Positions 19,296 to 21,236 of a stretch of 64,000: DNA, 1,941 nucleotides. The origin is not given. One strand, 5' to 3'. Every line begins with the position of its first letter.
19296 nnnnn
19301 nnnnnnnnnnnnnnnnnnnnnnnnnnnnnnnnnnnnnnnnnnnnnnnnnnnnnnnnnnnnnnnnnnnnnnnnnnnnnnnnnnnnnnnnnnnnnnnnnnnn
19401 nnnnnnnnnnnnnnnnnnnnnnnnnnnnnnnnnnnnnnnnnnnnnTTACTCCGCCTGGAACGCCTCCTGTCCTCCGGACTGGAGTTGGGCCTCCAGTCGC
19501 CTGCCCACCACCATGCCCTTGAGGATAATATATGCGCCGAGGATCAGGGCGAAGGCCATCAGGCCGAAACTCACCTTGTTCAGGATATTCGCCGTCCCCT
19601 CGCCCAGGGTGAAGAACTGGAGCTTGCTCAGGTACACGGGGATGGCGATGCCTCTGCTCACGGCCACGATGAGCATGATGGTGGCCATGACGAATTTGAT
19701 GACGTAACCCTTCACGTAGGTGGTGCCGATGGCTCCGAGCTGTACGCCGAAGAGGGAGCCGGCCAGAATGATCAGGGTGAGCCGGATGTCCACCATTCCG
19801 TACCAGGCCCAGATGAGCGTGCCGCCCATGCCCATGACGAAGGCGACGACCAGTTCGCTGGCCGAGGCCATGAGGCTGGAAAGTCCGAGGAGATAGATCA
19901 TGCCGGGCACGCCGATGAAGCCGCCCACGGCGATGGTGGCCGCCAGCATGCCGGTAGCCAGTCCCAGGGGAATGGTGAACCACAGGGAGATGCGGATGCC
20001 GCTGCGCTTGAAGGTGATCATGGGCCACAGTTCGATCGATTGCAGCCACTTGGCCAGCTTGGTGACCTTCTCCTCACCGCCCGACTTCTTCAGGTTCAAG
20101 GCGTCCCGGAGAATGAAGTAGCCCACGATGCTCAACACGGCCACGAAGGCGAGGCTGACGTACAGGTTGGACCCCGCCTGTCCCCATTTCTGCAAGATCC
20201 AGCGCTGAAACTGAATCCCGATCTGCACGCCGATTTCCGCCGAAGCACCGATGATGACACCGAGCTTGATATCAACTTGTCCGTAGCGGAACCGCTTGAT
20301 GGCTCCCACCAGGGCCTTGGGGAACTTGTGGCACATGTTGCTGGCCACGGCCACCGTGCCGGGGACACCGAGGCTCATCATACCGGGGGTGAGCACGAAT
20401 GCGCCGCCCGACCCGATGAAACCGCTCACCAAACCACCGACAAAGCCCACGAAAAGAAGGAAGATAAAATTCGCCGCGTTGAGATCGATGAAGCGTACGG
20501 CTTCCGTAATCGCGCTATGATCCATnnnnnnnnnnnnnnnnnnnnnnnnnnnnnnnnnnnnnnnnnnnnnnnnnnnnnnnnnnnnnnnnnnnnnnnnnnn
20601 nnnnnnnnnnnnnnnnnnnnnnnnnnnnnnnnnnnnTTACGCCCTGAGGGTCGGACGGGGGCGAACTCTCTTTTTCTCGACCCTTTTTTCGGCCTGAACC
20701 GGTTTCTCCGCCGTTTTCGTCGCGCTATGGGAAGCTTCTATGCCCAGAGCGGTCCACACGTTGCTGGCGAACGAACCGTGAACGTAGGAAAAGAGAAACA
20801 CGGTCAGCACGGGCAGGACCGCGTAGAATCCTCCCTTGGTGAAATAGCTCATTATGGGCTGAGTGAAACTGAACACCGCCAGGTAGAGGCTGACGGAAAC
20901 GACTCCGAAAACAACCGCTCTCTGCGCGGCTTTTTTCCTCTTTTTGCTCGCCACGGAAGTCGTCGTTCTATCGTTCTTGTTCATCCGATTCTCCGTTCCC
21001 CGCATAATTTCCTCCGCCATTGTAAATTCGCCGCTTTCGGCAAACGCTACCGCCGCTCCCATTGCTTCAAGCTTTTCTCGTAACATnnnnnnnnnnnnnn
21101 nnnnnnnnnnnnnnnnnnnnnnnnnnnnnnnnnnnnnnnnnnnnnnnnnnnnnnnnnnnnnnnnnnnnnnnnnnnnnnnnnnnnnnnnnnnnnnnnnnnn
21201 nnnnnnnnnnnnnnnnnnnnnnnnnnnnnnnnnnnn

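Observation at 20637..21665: Two adjacent small proteins sharing an N-terminal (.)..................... module behind a sigma-54-like promoter, divergent from the REC-Lon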

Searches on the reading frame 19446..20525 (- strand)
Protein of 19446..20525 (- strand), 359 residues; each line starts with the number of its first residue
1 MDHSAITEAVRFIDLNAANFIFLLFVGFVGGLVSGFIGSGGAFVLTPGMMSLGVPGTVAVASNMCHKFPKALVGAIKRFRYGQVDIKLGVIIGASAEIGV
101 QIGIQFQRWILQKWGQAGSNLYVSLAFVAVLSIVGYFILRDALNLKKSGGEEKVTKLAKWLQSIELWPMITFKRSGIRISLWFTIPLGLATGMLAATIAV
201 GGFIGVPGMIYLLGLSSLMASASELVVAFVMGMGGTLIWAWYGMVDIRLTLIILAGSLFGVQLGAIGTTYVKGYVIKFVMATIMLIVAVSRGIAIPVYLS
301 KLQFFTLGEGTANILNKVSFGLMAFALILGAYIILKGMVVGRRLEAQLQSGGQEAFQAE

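Call 3: search_protein_families(library=pfam, proteins=[window:19446-20525:-], max_evalue=0.1)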
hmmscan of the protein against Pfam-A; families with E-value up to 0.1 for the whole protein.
window:19446-20525:- (359 aa): 1 family
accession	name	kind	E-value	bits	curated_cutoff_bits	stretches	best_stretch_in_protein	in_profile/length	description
PF01925.25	TauE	-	6.9e-34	118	32.6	1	23-290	1-236/237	Sulfite exporter TauE/SafE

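Call 4: search_protein_families(library=ncbifam, proteins=[window:19446-20525:-], max_evalue=0.1)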
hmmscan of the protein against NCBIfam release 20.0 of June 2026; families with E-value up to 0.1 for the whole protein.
window:19446-20525:- (359 aa): 0 families

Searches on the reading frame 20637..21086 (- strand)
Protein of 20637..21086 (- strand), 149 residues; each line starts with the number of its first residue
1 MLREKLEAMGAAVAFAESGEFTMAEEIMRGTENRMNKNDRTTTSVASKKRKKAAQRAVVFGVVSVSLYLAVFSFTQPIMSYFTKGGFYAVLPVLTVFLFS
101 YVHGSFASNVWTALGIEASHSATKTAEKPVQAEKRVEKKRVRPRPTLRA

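Call 3: search_protein_families(library=pfam, proteins=[window:20637-21086:-], max_evalue=0.1)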
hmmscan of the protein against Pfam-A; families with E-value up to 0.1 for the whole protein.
window:20637-21086:- (149 aa): 1 family
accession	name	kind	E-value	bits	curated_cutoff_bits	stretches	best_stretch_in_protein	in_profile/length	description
PF04020.18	Phage_holin_4_2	-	0.0052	17.8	28.8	1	51-116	30-95/105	Mycobacterial 4 TMS phage holin, superfamily IV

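Call 4: search_protein_families(library=ncbifam, proteins=[window:20637-21086:-], max_evalue=0.1)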
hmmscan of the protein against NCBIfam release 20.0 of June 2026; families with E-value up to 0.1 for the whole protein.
window:20637-21086:- (149 aa): 4 families
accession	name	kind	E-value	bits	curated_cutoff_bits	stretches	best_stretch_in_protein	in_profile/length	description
TIGR02745.1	ccoG_rdxA_fixG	equivalog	0.017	14.1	316.7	1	21-101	90-173/435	cytochrome c oxidase accessory protein CcoG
NF008558.0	PRK11498.1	equivalog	0.038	11.9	992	1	27-115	119-206/872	UDP-forming cellulose synthase catalytic subunit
NF052666.1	VPA0252_fam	equivalog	0.042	13.9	100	0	6-58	9-60/78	VPA0252 family protein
TIGR00823.1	EIIA-LAC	subfamily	0.06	13.6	136.95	0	11-51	23-63/99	lactose-specific PTS transporter subunit IIA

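Call 6: find_homologous_proteins(query=window:20637-21086:-, max_evalue=0.01)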
Query window:20637-21086:- (149 aa): 71 proteins with E <= 0.01 among 104 candidates.
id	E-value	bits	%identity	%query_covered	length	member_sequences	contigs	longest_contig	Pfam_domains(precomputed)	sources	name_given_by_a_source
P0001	1.4e-88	311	100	100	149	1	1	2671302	-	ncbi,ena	-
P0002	1.3e-32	130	50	97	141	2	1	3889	-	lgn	-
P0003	9.0e-30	121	49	97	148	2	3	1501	-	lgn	-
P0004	1.0e-29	121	46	98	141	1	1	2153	-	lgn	-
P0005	5.1e-28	115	56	71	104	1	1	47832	-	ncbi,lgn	-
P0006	1.6e-27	114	58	67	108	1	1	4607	-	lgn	-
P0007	3.8e-27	113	58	67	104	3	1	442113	-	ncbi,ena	-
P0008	8.1e-27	112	65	57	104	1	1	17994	-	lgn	-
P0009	1.1e-26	111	45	96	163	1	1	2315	-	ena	-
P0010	1.6e-26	111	58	60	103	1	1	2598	-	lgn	-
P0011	2.3e-26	110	58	68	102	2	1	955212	-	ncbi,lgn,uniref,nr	ncbi:hypothetical protein [Halodesulfovibrio marinisediminis]|uniref:Uncharacterized protein n=1 Tax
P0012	2.4e-26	110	65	54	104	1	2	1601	-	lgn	-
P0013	3.0e-26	110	59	60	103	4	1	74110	-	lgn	-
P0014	3.3e-26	110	65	57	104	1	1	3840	-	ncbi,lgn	-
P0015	4.6e-26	109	55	68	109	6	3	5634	-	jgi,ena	-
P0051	1.2e-22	98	53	60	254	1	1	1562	PF00582.33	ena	-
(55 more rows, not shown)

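Call 10: find_encoding_contigs(protein=P0001, flank=10000, max_places=3)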
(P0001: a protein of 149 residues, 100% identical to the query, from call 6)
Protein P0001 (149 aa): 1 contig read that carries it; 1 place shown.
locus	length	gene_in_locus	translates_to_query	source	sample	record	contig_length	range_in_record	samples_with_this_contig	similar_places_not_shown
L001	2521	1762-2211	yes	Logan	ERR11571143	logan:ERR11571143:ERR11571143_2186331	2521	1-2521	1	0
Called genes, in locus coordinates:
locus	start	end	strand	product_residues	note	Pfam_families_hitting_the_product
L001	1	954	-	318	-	?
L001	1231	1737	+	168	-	-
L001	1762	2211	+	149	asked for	-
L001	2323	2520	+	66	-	?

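Call 11: find_encoding_contigs(protein=P0007, flank=6000, max_places=2)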
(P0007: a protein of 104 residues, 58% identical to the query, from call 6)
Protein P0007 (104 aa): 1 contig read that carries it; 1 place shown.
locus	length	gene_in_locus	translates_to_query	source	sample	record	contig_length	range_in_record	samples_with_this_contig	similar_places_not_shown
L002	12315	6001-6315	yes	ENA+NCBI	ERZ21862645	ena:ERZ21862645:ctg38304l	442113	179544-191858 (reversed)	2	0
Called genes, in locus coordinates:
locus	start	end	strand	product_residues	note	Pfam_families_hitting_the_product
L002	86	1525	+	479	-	PF00672:HAMP, PF00512:HisKA, PF02518:HATPase_c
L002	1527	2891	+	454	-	PF00072:Response_reg, PF00158:Sigma54_activat, PF00493:MCM (weak), PF01078:Mg_chelatase (faint), PF14532:Sigma54_activ_2, PF07728:AAA_5 (weak), PF25601:AAA_lid_14, PF02954:HTH_8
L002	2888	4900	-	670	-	PF00072:Response_reg, PF00004:AAA, PF22667:Lon_lid, PF05362:Lon_C, PF13541:ChlI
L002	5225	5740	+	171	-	-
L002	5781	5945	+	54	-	-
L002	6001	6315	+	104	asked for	-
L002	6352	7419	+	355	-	PF01925:TauE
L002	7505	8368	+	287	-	PF00582:Usp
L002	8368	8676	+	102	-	-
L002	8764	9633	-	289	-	PF00582:Usp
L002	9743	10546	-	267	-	PF13189:Cytidylate_kin2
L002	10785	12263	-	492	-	PF00072:Response_reg, PF00158:Sigma54_activat, PF14532:Sigma54_activ_2, PF07726:AAA_3 (faint), PF07728:AAA_5, PF25601:AAA_lid_14, PF02954:HTH_8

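Call 12: find_encoding_contigs(protein=P0011, flank=6000, max_places=2)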
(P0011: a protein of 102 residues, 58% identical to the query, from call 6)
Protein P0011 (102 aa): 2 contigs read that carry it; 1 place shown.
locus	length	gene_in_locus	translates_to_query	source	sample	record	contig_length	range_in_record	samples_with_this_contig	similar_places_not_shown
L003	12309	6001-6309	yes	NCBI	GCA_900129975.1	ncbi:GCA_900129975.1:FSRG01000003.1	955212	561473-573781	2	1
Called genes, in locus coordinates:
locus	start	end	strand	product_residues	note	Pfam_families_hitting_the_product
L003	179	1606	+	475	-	PF00672:HAMP, PF00512:HisKA, PF02518:HATPase_c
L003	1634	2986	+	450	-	PF00072:Response_reg, PF00158:Sigma54_activat, PF01078:Mg_chelatase (faint), PF14532:Sigma54_activ_2, PF07728:AAA_5, PF25601:AAA_lid_14, PF02954:HTH_8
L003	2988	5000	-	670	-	PF00072:Response_reg, PF00004:AAA, PF07728:AAA_5, PF22667:Lon_lid, PF05362:Lon_C, PF13541:ChlI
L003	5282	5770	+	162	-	-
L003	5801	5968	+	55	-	-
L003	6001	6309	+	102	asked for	-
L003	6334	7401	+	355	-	PF01925:TauE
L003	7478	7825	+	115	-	-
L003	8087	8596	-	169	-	PF02635:DsrE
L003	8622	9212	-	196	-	PF00440:TetR_N, PF16925:TetR_C_13, PF21993:TetR_C_13_2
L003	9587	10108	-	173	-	PF01965:DJ-1_PfpI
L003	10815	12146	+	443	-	PF02321:OEP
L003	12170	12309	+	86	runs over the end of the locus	PF04945:YHS (weak)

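Call 13: find_encoding_contigs(protein=P0002, flank=6000, max_places=2)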
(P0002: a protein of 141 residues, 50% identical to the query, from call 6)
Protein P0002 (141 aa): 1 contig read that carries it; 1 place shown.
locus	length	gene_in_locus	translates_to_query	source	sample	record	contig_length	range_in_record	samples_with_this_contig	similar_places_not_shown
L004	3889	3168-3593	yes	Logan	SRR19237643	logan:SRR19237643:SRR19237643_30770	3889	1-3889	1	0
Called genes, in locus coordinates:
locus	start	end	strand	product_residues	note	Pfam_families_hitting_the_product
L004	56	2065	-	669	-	PF13191:AAA_16 (faint), PF00072:Response_reg, PF00004:AAA, PF07728:AAA_5 (weak), PF22667:Lon_lid, PF05362:Lon_C, PF13541:ChlI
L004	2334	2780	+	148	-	-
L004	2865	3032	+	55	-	-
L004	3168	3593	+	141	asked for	-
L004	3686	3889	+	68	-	?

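Call 21: find_related_loci(query=A1, collection=genome_contigs, flank=8000)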
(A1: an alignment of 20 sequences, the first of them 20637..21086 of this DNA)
Query A1 (149 aa) in genome_contigs; peptide patterns used: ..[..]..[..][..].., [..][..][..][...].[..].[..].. (x = any residue, [..] = any of these).
143 stretches matched a pattern; 114 encode a relative of the query (tblastn E <= 1e-3); the best 80 are kept; 80 distinct loci.
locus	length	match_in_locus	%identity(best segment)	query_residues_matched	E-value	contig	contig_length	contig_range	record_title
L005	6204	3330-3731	50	2-145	3e-37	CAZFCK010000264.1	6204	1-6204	MAG TPA_asm: uncultured Desulfovibrionaceae bacterium isolate binchicken_co405_192 genome assembly, contig: NODE_19432_l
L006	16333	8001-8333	53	32-149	4e-34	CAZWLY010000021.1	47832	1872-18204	MAG TPA_asm: uncultured Thermodesulfobacteriota bacterium isolate SRP338002_co1_113 genome assembly, contig: NODE_681_le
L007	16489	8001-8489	41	6-149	8e-34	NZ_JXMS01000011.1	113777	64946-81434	Halodesulfovibrio spirochaetisodalis strain JC271 contig11, whole genome shotgun sequence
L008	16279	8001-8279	60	36-128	2e-31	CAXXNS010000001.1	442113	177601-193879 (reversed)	MAG: Desulfovibrionaceae bacterium isolate 618da8eb-5dbc-4472-aaca-e875e6edea77 genome assembly, contig: contig_1, whole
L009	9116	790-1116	54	36-149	2e-31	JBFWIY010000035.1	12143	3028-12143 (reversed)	MAG: Desulfovibrionaceae bacterium isolate CA_2019_NHSR_116 NODE_11107_length_12143_cov_5.069574_NHSR, whole genome shot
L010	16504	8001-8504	40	2-149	2e-30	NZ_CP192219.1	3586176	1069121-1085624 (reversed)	Halodesulfovibrio aestuarii strain DSM 17919 chromosome, complete genome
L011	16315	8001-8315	50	42-144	6e-30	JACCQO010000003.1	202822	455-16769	MAG: Desulfovibrionaceae bacterium isolate MIC098Bin10 NODE_13_length_202822_cov_133.007901, whole genome shotgun sequen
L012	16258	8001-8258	60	60-149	1e-29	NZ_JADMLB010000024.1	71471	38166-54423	MAG: Halodesulfovibrio sp. isolate N3 k99_4646, whole genome shotgun sequence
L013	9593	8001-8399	45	4-144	4e-29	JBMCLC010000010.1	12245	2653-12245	MAG: Oceanidesulfovibrio sp. isolate D1M03_22 NODE_3053_length_12245_cov_3.566694, whole genome shotgun sequence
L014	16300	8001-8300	52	47-149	3e-29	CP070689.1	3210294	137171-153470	MAG: Deltaproteobacteria bacterium isolate bin63 chromosome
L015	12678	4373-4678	54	48-147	7e-29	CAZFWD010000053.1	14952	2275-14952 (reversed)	MAG TPA_asm: uncultured Desulfonema sp. isolate SRP067234_co1_293 genome assembly, contig: k99_938742, whole genome shot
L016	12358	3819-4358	36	2-149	2e-28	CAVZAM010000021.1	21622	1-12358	MAG: uncultured delta proteobacterium isolate MFD01872.bin.1.196 genome assembly, contig: contig_202585, whole genome sh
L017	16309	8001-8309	50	44-149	2e-28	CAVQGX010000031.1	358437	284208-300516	MAG: uncultured delta proteobacterium isolate MFD09779.bin.3.209 genome assembly, contig: contig_30377, whole genome sho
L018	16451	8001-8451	52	2-128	8e-29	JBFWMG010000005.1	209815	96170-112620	MAG: Desulfovibrionaceae bacterium isolate CA_2019_NHSR_84 NODE_148_length_209815_cov_9.929309_NHSR, whole genome shotgu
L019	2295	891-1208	46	35-145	2e-28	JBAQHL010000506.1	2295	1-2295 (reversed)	MAG: Desulfobaccales bacterium isolate MFD09338_ilm_asm_bin2 k127_157488, whole genome shotgun sequence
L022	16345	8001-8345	49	29-144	5e-28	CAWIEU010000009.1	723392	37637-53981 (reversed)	MAG: uncultured delta proteobacterium isolate MFD01721.bin.2.25 genome assembly, contig: contig_9192, whole genome shotg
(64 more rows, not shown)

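Call 65: search_protein_families(library=pfam, proteins=[L022:7509-8363:+], max_evalue=1)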
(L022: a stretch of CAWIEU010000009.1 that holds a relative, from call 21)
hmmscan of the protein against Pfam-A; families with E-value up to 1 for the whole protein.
L022:7509-8363:+ (284 aa): 0 families
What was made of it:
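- On Universal stress protein (Pfam PF00582): A fused relative also gives none (call 65).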

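Call 72: list_cluster_members(proteins=[P0001, P0072])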
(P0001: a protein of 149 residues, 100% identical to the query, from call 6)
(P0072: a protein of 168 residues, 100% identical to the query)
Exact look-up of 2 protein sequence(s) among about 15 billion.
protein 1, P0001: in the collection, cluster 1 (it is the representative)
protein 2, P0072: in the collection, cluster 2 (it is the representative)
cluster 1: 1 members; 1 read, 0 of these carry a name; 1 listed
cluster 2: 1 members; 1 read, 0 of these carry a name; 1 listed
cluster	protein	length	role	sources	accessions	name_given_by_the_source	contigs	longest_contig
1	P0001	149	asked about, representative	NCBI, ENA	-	-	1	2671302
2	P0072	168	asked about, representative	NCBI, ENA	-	-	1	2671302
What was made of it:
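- Tried and rejected: Cluster look-up gave no organism name for the window (call 72).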

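Call 79: search_protein_families(library=pfam, alignment_id=A1, max_evalue=0.01)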
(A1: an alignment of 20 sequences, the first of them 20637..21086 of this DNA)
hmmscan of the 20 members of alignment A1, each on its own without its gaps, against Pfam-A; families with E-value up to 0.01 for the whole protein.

A. member 1, window:20637-21086:- (149 aa): 1 family
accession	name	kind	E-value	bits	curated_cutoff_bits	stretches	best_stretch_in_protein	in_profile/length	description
PF04020.18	Phage_holin_4_2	-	0.0052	17.8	28.8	1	51-116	30-95/105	Mycobacterial 4 TMS phage holin, superfamily IV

B. families by the number of members that match (of 20 scanned): 3 families
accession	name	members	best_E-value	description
PF00582.32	Usp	1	2e-05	Universal stress protein family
PF11026.13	DUF2721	1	0.0043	Protein of unknown function (DUF2721)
PF04020.18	Phage_holin_4_2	1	0.0052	Mycobacterial 4 TMS phage holin, superfamily IV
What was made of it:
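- On Universal stress protein (Pfam PF00582): Only P0051 hits Usp, at 2e-5 (call 79).
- Tried and rejected: The Pfam Phage_holin_4_2 hit to B was rejected: it is sub-threshold and only 1 of 20 members hits (call 79).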
